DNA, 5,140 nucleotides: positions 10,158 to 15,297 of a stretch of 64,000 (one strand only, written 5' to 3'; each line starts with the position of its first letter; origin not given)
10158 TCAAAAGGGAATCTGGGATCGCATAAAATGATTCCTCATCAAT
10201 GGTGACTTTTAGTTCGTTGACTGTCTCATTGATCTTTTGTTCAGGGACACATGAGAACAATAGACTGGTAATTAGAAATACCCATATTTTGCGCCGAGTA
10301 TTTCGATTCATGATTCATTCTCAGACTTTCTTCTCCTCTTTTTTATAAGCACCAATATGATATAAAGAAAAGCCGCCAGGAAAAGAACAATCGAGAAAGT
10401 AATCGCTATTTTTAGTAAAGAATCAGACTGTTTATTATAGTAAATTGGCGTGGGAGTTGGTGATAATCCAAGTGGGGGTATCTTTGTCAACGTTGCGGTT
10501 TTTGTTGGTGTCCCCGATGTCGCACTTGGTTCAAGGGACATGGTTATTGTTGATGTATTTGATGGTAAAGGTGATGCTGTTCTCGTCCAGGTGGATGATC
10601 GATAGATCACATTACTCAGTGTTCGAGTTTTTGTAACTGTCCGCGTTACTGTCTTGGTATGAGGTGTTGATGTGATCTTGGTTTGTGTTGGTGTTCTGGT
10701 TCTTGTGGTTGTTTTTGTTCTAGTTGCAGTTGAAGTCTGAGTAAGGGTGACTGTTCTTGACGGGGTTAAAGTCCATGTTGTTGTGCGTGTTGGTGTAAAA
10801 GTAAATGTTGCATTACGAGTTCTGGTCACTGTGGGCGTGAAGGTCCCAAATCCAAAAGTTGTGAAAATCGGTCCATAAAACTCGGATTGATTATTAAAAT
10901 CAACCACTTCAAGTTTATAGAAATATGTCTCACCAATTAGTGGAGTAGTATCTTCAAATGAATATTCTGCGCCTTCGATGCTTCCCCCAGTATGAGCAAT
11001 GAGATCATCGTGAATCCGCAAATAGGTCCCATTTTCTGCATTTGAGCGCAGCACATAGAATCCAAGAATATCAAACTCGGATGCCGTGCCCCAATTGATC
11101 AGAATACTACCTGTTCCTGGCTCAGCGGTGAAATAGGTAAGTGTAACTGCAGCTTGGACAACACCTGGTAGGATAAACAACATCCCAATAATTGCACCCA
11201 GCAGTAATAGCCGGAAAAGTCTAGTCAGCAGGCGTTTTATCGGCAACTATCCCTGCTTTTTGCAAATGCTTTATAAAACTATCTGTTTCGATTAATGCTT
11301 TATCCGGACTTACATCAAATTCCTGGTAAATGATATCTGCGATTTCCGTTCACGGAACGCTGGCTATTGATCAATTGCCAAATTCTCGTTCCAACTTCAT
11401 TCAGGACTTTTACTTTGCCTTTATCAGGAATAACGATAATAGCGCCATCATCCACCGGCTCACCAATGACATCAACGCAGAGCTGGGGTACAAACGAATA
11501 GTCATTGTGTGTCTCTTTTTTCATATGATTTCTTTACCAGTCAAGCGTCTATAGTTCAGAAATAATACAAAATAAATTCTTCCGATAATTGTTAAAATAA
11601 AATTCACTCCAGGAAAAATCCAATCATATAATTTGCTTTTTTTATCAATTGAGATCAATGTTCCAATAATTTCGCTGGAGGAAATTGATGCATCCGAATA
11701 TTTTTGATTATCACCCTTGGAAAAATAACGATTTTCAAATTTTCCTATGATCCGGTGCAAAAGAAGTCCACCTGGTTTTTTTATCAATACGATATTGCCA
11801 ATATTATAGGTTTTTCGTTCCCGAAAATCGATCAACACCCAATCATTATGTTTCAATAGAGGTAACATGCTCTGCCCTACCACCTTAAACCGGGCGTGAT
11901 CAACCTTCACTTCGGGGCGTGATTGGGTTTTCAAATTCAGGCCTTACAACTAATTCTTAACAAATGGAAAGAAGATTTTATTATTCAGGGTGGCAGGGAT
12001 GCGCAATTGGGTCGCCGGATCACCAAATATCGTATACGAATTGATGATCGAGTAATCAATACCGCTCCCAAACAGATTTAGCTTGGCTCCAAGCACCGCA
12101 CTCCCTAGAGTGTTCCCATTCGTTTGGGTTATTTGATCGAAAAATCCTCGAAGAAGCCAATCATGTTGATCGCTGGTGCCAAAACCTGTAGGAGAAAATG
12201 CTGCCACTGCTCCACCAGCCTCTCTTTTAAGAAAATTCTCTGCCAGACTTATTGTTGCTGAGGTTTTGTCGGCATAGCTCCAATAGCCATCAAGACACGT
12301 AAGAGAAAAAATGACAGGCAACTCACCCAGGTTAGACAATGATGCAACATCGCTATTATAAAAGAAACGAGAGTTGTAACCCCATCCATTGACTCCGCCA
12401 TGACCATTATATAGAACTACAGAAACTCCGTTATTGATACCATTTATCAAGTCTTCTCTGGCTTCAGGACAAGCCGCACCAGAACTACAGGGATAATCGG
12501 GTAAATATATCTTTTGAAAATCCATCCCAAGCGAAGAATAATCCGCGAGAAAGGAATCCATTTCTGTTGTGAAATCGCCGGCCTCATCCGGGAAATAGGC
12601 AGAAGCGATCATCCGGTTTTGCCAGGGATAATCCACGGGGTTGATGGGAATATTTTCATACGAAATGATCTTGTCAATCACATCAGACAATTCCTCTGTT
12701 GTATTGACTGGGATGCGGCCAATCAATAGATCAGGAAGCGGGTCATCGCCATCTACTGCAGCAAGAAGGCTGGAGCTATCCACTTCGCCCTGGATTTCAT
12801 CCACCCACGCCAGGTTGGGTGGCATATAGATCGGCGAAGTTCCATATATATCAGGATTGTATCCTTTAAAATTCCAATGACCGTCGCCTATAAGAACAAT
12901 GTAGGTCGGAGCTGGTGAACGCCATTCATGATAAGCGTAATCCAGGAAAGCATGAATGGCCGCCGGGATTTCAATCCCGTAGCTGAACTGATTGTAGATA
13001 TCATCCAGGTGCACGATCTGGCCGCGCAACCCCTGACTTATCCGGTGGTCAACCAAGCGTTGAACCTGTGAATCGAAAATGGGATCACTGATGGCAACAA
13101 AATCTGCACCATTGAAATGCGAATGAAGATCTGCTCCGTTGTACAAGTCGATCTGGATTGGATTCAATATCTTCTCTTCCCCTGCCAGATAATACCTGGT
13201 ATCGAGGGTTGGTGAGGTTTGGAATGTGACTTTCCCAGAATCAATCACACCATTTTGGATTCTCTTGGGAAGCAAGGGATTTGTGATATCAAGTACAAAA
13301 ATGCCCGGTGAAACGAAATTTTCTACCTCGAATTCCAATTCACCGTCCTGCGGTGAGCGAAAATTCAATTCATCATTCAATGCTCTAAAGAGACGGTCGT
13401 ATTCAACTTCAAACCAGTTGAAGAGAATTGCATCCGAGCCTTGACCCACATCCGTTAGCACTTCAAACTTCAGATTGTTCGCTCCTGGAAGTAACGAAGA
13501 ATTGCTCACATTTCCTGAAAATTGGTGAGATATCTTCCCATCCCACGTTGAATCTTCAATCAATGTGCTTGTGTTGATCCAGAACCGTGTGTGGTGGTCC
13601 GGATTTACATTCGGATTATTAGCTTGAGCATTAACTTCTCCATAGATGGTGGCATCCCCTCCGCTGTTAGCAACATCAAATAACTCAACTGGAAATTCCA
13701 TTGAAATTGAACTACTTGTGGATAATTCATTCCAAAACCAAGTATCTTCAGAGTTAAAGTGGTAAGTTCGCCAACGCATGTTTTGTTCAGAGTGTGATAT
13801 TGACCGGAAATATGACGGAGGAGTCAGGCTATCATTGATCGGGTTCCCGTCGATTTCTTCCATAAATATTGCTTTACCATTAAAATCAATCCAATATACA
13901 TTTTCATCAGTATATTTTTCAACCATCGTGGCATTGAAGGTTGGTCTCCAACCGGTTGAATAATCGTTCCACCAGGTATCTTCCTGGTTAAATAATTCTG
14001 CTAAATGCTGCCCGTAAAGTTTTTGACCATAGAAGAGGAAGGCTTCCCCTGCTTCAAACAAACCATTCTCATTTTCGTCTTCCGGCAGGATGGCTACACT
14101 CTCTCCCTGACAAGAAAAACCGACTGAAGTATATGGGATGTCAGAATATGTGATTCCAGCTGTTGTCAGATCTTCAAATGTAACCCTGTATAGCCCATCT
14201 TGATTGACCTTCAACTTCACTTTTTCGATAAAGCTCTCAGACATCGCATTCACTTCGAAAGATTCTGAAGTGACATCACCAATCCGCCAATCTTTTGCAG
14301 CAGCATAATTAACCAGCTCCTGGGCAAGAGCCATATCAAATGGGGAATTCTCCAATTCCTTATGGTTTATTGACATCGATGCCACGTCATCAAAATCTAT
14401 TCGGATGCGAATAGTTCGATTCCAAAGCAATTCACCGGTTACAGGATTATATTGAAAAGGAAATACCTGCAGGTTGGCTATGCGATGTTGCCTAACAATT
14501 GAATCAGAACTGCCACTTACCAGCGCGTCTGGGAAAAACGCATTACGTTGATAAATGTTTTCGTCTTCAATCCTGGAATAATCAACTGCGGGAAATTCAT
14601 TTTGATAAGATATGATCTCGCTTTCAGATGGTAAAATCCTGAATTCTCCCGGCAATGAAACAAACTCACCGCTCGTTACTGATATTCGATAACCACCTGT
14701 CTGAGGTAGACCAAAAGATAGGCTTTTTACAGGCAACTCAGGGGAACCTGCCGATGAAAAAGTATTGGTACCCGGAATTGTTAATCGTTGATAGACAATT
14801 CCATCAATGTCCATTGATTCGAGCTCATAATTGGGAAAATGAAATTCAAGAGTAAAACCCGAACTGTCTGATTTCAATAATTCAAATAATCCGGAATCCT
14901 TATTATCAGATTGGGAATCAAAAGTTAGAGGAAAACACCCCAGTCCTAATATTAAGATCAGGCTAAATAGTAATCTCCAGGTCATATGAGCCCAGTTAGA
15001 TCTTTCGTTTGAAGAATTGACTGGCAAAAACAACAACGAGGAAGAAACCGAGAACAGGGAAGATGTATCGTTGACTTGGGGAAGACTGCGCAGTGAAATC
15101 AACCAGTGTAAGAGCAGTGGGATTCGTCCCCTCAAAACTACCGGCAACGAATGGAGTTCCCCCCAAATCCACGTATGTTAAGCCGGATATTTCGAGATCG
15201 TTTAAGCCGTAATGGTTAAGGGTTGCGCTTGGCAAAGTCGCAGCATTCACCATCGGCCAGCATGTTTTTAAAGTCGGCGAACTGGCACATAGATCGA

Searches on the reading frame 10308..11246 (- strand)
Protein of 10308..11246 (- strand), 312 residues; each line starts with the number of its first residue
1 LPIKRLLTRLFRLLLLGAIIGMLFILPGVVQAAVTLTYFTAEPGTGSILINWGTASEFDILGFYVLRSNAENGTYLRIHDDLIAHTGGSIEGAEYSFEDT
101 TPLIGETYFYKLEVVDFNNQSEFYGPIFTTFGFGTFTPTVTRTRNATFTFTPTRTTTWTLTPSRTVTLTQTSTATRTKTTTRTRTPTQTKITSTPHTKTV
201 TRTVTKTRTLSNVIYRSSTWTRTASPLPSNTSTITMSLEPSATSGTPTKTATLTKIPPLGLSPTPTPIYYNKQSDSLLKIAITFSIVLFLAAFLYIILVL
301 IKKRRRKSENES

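Call 3: search_protein_families(library=pfam, proteins=[window:10308-11246:-], max_evalue=0.1)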
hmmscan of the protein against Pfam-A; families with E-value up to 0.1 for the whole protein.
window:10308-11246:- (312 aa): 1 family
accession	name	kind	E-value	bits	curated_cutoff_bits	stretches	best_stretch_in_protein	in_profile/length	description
PF00528.27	BPD_transp_1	-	0.053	13.7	26.4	0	4-58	96-150/184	Binding-protein-dependent transport system inner membrane component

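Call 4: search_protein_families(library=ncbifam, proteins=[window:10308-11246:-], max_evalue=0.1)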
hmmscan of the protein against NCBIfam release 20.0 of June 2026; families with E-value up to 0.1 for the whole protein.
window:10308-11246:- (312 aa): 0 families

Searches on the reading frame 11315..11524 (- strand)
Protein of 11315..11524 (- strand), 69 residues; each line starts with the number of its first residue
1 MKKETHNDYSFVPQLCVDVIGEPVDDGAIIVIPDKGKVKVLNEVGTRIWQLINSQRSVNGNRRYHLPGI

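Call 3: search_protein_families(library=pfam, proteins=[window:11315-11524:-], max_evalue=0.1)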
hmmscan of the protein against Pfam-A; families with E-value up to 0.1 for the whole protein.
window:11315-11524:- (69 aa): 1 family
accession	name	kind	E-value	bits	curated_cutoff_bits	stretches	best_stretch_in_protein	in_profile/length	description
PF05402.18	PqqD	-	7.5e-05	23.4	23.4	1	28-58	2-32/67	Coenzyme PQQ synthesis protein D (PqqD)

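Call 4: search_protein_families(library=ncbifam, proteins=[window:11315-11524:-], max_evalue=0.1)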
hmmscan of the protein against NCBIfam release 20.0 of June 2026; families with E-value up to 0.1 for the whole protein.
window:11315-11524:- (69 aa): 3 families
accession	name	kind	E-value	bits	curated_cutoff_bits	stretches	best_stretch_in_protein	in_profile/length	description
TIGR04248.1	SCM_PqqD_rel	equivalog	3.4e-05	24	100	1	19-58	7-46/84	SynChlorMet cassette protein ScmD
TIGR03859.1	PQQ_PqqD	equivalog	0.047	13.6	46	1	23-59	13-47/81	pyrroloquinoline quinone biosynthesis peptide chaperone PqqD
NF033536.1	lasso_PqqD_Bac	exception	0.051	13.7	80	1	28-59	21-52/88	lasso peptide biosynthesis PqqD family chaperone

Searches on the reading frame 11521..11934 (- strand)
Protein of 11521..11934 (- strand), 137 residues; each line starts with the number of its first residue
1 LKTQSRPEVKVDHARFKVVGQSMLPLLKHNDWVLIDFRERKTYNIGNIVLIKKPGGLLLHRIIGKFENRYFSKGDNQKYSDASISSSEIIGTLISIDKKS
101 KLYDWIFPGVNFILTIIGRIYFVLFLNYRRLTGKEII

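Call 3: search_protein_families(library=pfam, proteins=[window:11521-11934:-], max_evalue=0.1)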
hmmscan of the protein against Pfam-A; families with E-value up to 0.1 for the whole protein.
window:11521-11934:- (137 aa): 2 families
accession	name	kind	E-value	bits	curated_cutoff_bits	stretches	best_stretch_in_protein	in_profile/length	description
PF00717.28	Peptidase_S24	-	3.6e-07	30.3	23.3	1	16-93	38-115/116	Peptidase S24-like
PF10502.14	Peptidase_S26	-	0.031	14.7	22.9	0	15-64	25-79/168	Signal peptidase, peptidase S26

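Call 4: search_protein_families(library=ncbifam, proteins=[window:11521-11934:-], max_evalue=0.1)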
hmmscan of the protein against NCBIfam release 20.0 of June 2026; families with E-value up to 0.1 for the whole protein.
window:11521-11934:- (137 aa): 4 families
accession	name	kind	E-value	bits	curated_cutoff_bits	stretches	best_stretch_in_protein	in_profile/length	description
TIGR02228.1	sigpep_I_arch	equivalog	1.3e-09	38.1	51.85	1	12-97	35-122/158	signal peptidase I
TIGR02754.1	sod_Ni_protease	equivalog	1.5e-08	35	63.25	1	17-82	2-72/90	nickel-type superoxide dismutase maturation protease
TIGR02227.1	sigpep_I_bact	equivalog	2.7e-05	24.1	47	1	16-68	23-80/162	signal peptidase I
NF048000.1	ECH1013_TF_S24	equivalog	0.00065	19.6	300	1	7-93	106-197/204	ECH_1013 family putative transcriptional regulator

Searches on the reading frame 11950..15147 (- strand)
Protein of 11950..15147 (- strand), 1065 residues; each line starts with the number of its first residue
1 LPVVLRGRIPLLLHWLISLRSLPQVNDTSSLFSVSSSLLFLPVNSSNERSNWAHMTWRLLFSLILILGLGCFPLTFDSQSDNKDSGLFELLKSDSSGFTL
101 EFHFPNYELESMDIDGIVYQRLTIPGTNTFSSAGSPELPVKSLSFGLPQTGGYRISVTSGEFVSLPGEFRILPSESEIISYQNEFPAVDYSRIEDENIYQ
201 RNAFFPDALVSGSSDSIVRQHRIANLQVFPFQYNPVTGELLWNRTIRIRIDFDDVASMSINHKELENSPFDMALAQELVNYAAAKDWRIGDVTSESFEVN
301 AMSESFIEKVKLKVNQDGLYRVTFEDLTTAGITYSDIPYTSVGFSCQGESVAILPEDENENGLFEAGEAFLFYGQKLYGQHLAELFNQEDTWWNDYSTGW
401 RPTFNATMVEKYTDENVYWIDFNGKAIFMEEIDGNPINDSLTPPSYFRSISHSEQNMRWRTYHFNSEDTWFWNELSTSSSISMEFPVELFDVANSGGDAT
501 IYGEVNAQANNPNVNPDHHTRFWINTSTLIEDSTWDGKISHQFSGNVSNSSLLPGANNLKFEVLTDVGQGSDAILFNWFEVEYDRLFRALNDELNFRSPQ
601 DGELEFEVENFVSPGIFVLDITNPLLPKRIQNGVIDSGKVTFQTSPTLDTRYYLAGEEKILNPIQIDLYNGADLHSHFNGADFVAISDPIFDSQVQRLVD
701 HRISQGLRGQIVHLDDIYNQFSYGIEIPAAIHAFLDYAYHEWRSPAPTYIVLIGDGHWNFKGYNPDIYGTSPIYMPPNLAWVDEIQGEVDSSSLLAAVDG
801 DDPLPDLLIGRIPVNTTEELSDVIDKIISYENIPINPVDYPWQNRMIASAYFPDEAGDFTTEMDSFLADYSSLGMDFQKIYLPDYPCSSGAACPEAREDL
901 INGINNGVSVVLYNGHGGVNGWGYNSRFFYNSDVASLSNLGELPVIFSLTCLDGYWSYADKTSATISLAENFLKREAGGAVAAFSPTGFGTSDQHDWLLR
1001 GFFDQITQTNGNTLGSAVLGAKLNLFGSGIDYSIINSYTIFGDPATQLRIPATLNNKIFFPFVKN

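Call 3: search_protein_families(library=pfam, proteins=[window:11950-15147:-], max_evalue=0.1)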
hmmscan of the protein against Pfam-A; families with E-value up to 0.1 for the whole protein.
window:11950-15147:- (1065 aa): 2 families
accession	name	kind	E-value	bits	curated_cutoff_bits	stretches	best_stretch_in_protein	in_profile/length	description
PF01364.23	Peptidase_C25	-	1.6e-75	255.1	23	1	684-1048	2-374/374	Peptidase family C25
PF08126.16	Propeptide_C25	-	3.8e-27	95.2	22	1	89-267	12-187/205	Propeptide_C25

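Call 4: search_protein_families(library=ncbifam, proteins=[window:11950-15147:-], max_evalue=0.1)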
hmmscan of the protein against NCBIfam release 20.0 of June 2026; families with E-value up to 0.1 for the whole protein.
window:11950-15147:- (1065 aa): 2 families
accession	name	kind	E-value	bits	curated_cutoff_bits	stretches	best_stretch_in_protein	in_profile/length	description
NF033707.1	T9SS_sortase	equivalog_domain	6.4e-70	236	420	1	310-1052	8-736/1095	type IX secretion system sortase PorU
NF052324.1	PorU_rel_Nterm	equivalog_domain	3e-52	177.9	450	1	310-1048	33-765/879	putative type IX secretion system sortase PorU2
